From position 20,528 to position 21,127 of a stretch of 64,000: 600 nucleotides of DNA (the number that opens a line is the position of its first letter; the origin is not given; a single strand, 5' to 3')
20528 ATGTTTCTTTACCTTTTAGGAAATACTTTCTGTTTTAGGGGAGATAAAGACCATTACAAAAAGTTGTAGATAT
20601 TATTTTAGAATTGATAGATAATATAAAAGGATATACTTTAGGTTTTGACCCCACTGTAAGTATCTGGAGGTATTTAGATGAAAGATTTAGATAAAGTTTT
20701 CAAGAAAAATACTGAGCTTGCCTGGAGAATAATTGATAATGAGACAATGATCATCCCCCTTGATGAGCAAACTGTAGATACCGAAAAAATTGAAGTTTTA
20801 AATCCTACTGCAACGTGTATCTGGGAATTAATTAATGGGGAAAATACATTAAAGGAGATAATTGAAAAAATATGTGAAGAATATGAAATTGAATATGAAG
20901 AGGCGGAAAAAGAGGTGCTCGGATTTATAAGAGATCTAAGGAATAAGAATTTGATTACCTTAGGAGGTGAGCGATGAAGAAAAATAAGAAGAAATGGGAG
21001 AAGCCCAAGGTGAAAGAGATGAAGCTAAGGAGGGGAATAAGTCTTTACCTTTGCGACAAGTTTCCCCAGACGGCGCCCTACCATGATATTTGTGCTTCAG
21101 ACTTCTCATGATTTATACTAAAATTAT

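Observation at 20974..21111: Unannotated 45-aa candidate precursor peptide coupled to the PqqD chaperone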

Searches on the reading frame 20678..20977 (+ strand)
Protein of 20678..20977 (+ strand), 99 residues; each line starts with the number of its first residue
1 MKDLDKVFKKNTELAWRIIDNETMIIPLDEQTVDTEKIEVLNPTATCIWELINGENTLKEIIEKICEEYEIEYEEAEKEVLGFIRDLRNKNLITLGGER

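Call 5: search_protein_families(library=ncbifam, proteins=[window:20678-20977:+], max_evalue=1)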
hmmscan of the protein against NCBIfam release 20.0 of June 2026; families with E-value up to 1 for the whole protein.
window:20678-20977:+ (99 aa): 8 families
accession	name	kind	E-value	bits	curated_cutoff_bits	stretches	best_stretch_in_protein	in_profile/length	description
NF033536.1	lasso_PqqD_Bac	exception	1.5e-10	41.1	80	1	44-94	37-87/88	lasso peptide biosynthesis PqqD family chaperone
TIGR03859.1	PQQ_PqqD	equivalog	1.9e-10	40.5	46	1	36-93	24-80/81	pyrroloquinoline quinone biosynthesis peptide chaperone PqqD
TIGR04248.1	SCM_PqqD_rel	equivalog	3.5e-07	30.3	100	1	34-92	22-80/84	SynChlorMet cassette protein ScmD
NF050069.2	PqqD_rel_WgkC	exception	3.8e-06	26.8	110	1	45-93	38-86/103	PqqD family peptide maturation chaperone WgkC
NF033530.1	lasso_PqqD_Strm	exception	4.2e-06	26.9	70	1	41-92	26-77/78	lasso peptide biosynthesis PqqD family chaperone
TIGR04302.1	geo_PqqD_fam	equivalog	2.8e-05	24.5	100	1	40-93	48-100/102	GeoRSP system PqqD family peptide chaperone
NF002535.0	PRK02079.1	equivalog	3.8e-05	23.4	101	1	40-94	37-90/92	pyrroloquinoline quinone biosynthesis peptide chaperone PqqD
TIGR04353.1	PqqD_rel_X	equivalog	0.0045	17.9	35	1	40-93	17-73/74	HPr-rel-A system PqqD family peptide chaperone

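Call 6: search_protein_families(library=pfam, proteins=[window:20678-20977:+], max_evalue=1)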
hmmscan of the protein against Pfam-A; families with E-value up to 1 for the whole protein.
window:20678-20977:+ (99 aa): 6 families
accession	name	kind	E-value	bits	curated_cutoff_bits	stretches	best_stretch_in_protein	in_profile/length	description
PF05402.18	PqqD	-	1.1e-16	61.3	23.4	1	34-93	6-67/67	Coenzyme PQQ synthesis protein D (PqqD)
PF08079.17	Ribosomal_L30_N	-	0.038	14.7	31.6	1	58-91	33-66/72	Ribosomal L30 N-terminal domain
PF21084.3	DUF4423_like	-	0.076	13.8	24.1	1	48-68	35-55/76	Winged Helix-turn-helix domain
PF18175.6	HU-CCDC81_bac_2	-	0.1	13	35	1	63-89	5-31/70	CCDC81-like prokaryotic HU domain 2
PF09423.15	PhoD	-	0.14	11.7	27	1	9-98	200-262/343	PhoD-like phosphatase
PF16007.11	DUF4777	-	0.16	12.6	34.4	1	57-80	21-44/66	Domain of unknown function (DUF4777)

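Call 12: find_homologous_proteins(query=window:20678-20974:+, max_evalue=0.001)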
Query window:20678-20974:+ (99 aa): 25 proteins with E <= 0.001 among 32 candidates.
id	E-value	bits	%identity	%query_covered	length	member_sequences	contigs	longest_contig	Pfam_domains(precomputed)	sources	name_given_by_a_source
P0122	7.9e-57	207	100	100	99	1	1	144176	PF05402.19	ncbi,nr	ncbi:MAG: PqqD family protein [Candidatus Omnitrophica bacterium]|nr:PqqD family protein [Candidatus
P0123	2.5e-37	145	75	98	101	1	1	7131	PF05402.19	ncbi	-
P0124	4.4e-37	144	72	100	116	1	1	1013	PF05402.19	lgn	-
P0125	9.3e-36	140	77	96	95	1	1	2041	PF05402.19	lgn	-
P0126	1.4e-35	139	67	100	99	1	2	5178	PF05402.19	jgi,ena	-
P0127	3.3e-35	138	77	95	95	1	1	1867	PF05402.19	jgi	-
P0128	1.4e-34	136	74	96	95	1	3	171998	PF05402.19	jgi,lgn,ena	-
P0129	4.1e-34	134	67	100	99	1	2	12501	PF05402.19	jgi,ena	-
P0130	4.1e-34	134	73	96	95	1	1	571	PF05402.19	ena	-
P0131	5.3e-34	134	71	96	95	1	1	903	PF05402.19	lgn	-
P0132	5.5e-34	134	72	96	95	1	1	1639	PF05402.19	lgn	-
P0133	1.5e-32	129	66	97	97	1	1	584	PF05402.19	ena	-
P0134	2.1e-32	129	66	97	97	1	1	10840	PF05402.19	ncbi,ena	-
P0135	3.2e-32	128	65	94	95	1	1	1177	PF05402.19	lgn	-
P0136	3.4e-32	128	66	97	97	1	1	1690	PF05402.19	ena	-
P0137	5.2e-31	125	64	96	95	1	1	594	PF05402.19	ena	-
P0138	6.0e-31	124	66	96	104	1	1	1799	PF05402.19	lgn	-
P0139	5.7e-30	121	65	93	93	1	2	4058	PF05402.19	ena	-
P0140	1.8e-29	120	63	93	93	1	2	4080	PF05402.19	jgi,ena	-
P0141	1.4e-28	117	62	93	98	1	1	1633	PF05402.19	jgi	jgi:ABC-type sulfate transport system substrate-binding protein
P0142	1.6e-28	117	60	94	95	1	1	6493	PF05402.19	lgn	-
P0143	1.7e-28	116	65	93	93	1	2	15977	PF05402.19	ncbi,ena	-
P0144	3.1e-27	112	61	93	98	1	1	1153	PF05402.19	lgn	-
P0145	2.8e-26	109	63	84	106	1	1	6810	PF05402.19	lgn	-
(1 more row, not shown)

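Call 25: find_related_loci(query=A2, collection=metagenome_contigs, flank=5000)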
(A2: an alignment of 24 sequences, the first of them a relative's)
Query A2 (99 aa) in metagenome_contigs; peptide patterns used: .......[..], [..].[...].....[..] (x = any residue, [..] = any of these).
138 stretches matched a pattern; 4 encode a relative of the query (tblastn E <= 1e-3); 4 distinct loci.
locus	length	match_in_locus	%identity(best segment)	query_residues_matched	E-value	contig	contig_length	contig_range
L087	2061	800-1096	67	1-99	5e-43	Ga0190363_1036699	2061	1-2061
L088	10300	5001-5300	73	1-99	4e-41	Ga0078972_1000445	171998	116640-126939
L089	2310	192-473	63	2-95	5e-29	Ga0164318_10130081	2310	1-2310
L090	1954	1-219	56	23-95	5e-25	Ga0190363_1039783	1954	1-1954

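Call 35: find_encoding_contigs(protein=P0123, flank=5000, max_places=3)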
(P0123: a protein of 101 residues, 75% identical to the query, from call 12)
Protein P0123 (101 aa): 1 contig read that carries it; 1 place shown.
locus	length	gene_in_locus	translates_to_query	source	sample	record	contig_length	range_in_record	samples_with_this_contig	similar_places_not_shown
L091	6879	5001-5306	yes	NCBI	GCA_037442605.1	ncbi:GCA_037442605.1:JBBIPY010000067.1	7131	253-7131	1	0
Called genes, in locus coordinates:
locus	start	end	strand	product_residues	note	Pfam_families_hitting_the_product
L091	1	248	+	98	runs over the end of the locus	PF02325:CCB3_YggT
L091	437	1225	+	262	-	PF04468:PSP1, PF28472:PSP1_3rd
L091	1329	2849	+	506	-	PF00133:tRNA-synt_1, PF01406:tRNA-synt_1e (weak), PF09334:tRNA-synt_1g, PF00133:tRNA-synt_1, PF08264:Anticodon_1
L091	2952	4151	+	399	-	PF00266:Aminotran_5, PF01212:Beta_elim_lyase, PF01041:DegT_DnrJ_EryC1, PF01053:Cys_Met_Meta_PP (faint)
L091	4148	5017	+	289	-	PF27840:ScmC (weak)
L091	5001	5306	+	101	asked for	PF05402:PqqD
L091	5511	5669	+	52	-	-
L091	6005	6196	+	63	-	-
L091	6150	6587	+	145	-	PF09970:DUF2204 (weak), PF19502:DUF6036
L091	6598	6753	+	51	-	-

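Call 36: find_encoding_contigs(protein=P0129, flank=6000, max_places=3)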
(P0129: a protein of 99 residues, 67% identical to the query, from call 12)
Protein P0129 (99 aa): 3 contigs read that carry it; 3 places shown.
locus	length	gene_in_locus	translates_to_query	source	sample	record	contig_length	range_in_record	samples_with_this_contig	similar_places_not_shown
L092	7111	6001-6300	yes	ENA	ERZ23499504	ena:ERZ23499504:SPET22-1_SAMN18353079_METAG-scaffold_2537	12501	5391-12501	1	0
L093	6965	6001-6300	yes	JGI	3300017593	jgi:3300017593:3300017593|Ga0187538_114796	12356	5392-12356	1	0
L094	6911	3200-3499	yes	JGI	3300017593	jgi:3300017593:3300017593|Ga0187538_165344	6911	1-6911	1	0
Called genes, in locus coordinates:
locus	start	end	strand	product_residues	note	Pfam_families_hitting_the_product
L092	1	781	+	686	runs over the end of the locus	PF03968:LptD_N (faint)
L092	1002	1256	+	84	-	PF20095:DUF6485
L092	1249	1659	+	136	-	PF02577:BFN_dom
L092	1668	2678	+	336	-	-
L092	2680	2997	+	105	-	PF00258:Flavodoxin_1, PF12641:Flavodoxin_3, PF12724:Flavodoxin_5, PF03358:FMN_red (weak)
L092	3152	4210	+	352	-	PF05559:DUF763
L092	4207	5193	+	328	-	PF01073:3Beta_HSD, PF01370:Epimerase, PF02719:Polysacc_synt_2 (faint), PF04321:RmlD_sub_bind (weak), PF16363:GDP_Man_Dehyd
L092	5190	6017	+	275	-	PF27840:ScmC (weak)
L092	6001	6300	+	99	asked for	PF05402:PqqD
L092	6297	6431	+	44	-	-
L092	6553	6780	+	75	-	-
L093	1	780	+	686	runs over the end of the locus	PF03968:LptD_N (faint)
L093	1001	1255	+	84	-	PF20095:DUF6485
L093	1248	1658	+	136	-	PF02577:BFN_dom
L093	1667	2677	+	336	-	-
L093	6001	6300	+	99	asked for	PF05402:PqqD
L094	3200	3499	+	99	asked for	PF05402:PqqD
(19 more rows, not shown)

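Call 37: find_encoding_contigs(protein=P0134, flank=6000, max_places=3)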
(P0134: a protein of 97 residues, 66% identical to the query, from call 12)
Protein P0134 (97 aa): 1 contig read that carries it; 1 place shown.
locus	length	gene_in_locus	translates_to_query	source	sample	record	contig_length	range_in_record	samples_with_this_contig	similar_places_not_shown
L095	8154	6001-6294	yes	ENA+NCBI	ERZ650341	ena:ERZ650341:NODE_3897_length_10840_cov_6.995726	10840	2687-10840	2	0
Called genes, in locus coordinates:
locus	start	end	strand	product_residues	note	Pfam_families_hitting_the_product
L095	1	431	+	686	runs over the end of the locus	PF03968:LptD_N (faint)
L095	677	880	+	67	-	PF20095:DUF6485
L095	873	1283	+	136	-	PF02577:BFN_dom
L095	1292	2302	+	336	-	-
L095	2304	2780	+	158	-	PF12641:Flavodoxin_3, PF12724:Flavodoxin_5, PF00258:Flavodoxin_1, PF03358:FMN_red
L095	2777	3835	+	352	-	PF05559:DUF763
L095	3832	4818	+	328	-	PF01073:3Beta_HSD (weak), PF01370:Epimerase, PF02719:Polysacc_synt_2 (faint), PF04321:RmlD_sub_bind (weak), PF16363:GDP_Man_Dehyd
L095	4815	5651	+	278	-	-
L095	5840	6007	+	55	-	-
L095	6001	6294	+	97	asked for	PF05402:PqqD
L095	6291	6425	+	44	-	-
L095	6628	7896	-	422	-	PF02954:HTH_8, PF13565:HTH_32 (weak)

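Call 80: predict_structure(alignment_id=A2)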
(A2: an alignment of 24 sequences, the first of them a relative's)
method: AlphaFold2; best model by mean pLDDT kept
length: 99 residues; sequences in the alignment: 24
mean_pLDDT: 77.0   pTM: 0.68
mean pLDDT of the five models: 77.0, 75.0, 75.0, 72.5, 72.0
residues with pLDDT >= 90: 22; 70-90: 46; 50-70: 21; < 50: 10
segments of 3 or more residues with pLDDT < 50: 29-37
pLDDT, mean of each block of 10 residues (from residue 1): 83 67 52 48 80 91 91 90 87 80
secondary structure, 60 per line:
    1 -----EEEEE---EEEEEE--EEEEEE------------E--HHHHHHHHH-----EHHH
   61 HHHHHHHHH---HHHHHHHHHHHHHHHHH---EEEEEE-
elements in order: E6-10 E14-19 E22-27 H43-51 H58-69 H73-89 E93-98

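Call 82: fold_search(model_id=the predicted structure, library=pdb)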
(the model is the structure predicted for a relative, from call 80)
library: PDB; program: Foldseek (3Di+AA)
matches with E <= 10: 105; with E <= 0.001: 2
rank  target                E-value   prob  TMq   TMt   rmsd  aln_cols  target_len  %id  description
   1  5v1v_A                1.8e-04  1.00  0.69  0.77   3.0        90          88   24  TbiB1 in Complex with the TbiA(alpha) Leader Peptide (released 2018-09-05)
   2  5v1u_B                6.1e-04  1.00  0.67  0.76   3.7        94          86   26  TbiB1 in Complex with the TbiA(beta) Leader Peptide (released 2018-09-05)
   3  5v1u_A                1.2e-03  1.00  0.67  0.78   3.1        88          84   25  TbiB1 in Complex with the TbiA(beta) Leader Peptide (released 2018-09-05)
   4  5v1u_D                2.8e-03  1.00  0.68  0.80   2.2        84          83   26  TbiB1 in Complex with the TbiA(beta) Leader Peptide (released 2018-09-05)
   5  5v1u_C                3.2e-03  1.00  0.69  0.79   2.1        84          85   26  TbiB1 in Complex with the TbiA(beta) Leader Peptide (released 2018-09-05)
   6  6jx3_B                1.2e-02  1.00  0.72  0.82   2.0        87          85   18  Lasso peptide synthetase B1 complexed with the leader peptide (released 2019-06-26)
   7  5sxy_MODEL_1_A        2.2e-02  1.00  0.63  0.66   3.0        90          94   18  The solution NMR structure for the PqqD truncation of Methylobacterium extorquens PqqCD representing a functio (released 2017-05-24)
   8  8hkr_A                3.6e-02  1.00  0.67  0.19   2.9       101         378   11  Crystal Structure of Histone H3 Lysine 79 (H3K79) Methyltransferase Rv2067c from Mycobacterium tuberculosis (released 2023-10-18)
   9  8hkr_B                8.9e-02  0.99  0.64  0.18   4.5       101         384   12  Crystal Structure of Histone H3 Lysine 79 (H3K79) Methyltransferase Rv2067c from Mycobacterium tuberculosis (released 2023-10-18)
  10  5lq4_A                2.2e-01  0.91  0.58  0.16   3.4        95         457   15  The Structure of ThcOx, the First Oxidase Protein from the Cyanobactin Pathways (released 2016-11-09)
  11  9v0j_A                2.2e-01  0.38  0.39  0.12  13.2       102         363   17  Cryo-EM structure of GATOR1-KICSTOR complex (released 2025-11-12)
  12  8t19_A                2.3e-01  0.85  0.53  0.59   4.1        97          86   12  RiPP precursor peptide recognition element (RRE) domain of Ocin-ThiF-like partner protein, PbtF, bound to an 8 residue (released 2024-06-12)
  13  3g2b                  2.5e-01  0.90  0.52  0.57  11.0        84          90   14  crystal structure of PqqD from xanthomonas campestris (released 2009-09-01)
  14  5lq4_B                2.8e-01  0.87  0.59  0.16   3.8        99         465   17  The Structure of ThcOx, the First Oxidase Protein from the Cyanobactin Pathways (released 2016-11-09)
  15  9g04_B                2.8e-01  0.87  0.60  0.08   4.6        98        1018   14  Structure of MadB, a class I dehydrates from Clostridium maddingley in the apo state (released 2025-07-16)
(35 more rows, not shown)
